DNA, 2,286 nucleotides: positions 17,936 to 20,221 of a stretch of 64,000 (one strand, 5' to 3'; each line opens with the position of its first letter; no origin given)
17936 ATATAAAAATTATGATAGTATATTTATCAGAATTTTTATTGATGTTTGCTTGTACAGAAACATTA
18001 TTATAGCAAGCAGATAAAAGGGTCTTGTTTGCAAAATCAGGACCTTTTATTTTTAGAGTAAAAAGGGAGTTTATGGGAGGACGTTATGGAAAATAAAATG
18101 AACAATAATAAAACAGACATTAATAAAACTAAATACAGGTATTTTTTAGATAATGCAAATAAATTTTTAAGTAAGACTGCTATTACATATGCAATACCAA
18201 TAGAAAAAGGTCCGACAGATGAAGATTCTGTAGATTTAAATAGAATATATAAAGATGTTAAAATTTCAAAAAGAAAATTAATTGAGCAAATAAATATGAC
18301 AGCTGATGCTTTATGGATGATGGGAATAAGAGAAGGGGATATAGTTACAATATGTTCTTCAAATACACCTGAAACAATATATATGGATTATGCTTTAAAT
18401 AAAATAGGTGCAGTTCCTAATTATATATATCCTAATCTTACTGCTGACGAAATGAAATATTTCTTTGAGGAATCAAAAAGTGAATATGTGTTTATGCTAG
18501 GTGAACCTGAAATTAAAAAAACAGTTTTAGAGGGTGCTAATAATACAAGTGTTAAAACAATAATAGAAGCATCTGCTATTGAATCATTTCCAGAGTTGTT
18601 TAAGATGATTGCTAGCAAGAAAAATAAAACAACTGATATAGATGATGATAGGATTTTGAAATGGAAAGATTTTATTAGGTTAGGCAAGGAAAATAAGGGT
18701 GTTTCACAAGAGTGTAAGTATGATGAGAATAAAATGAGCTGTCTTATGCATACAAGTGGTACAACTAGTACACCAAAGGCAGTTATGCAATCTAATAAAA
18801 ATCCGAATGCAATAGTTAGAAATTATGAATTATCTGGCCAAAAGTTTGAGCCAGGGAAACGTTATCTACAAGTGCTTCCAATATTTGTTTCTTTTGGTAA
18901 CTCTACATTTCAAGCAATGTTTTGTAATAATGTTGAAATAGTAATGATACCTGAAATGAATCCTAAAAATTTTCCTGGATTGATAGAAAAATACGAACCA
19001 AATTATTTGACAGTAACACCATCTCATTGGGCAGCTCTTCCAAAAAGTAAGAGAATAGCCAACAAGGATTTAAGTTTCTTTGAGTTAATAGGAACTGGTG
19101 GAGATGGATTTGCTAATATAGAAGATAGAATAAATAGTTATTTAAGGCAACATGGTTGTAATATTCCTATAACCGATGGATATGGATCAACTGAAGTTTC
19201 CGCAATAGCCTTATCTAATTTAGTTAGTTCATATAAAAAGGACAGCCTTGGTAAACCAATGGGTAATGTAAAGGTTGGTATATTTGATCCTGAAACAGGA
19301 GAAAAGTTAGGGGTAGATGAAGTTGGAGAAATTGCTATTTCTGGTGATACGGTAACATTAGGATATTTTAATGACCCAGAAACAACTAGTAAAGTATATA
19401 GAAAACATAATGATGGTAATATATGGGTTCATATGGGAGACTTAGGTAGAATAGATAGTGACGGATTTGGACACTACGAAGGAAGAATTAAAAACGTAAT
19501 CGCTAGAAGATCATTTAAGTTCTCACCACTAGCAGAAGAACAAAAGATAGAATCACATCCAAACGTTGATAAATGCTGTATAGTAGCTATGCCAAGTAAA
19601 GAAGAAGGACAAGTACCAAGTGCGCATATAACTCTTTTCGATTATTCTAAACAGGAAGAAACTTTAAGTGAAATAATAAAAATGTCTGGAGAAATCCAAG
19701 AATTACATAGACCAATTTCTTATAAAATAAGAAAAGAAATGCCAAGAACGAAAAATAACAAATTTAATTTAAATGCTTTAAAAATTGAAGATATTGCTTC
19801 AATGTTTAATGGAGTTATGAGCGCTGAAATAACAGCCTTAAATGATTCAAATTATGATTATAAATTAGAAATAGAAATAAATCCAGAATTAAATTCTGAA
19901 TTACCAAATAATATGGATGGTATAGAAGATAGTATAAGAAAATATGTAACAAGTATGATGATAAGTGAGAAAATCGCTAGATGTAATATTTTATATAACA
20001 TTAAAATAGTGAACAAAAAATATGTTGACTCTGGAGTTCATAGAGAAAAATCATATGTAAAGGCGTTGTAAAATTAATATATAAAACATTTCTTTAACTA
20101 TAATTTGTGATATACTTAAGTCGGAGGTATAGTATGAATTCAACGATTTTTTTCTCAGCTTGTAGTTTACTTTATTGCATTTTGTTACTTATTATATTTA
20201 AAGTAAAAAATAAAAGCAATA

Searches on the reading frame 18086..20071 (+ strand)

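Call 44: search_protein_families(library=pfam, proteins=[window:18086-20071:+], max_evalue=0.0001)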
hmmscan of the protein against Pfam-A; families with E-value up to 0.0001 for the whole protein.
window:18086-20071:+ (661 aa): 2 families
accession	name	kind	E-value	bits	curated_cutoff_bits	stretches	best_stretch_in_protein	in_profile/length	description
PF00501.34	AMP-binding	-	5.5e-58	197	29.9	1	55-428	16-384/384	AMP-binding enzyme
PF13193.12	AMP-binding_C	-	9.9e-08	33.2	24.5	1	485-559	3-76/76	AMP-binding enzyme C-terminal domain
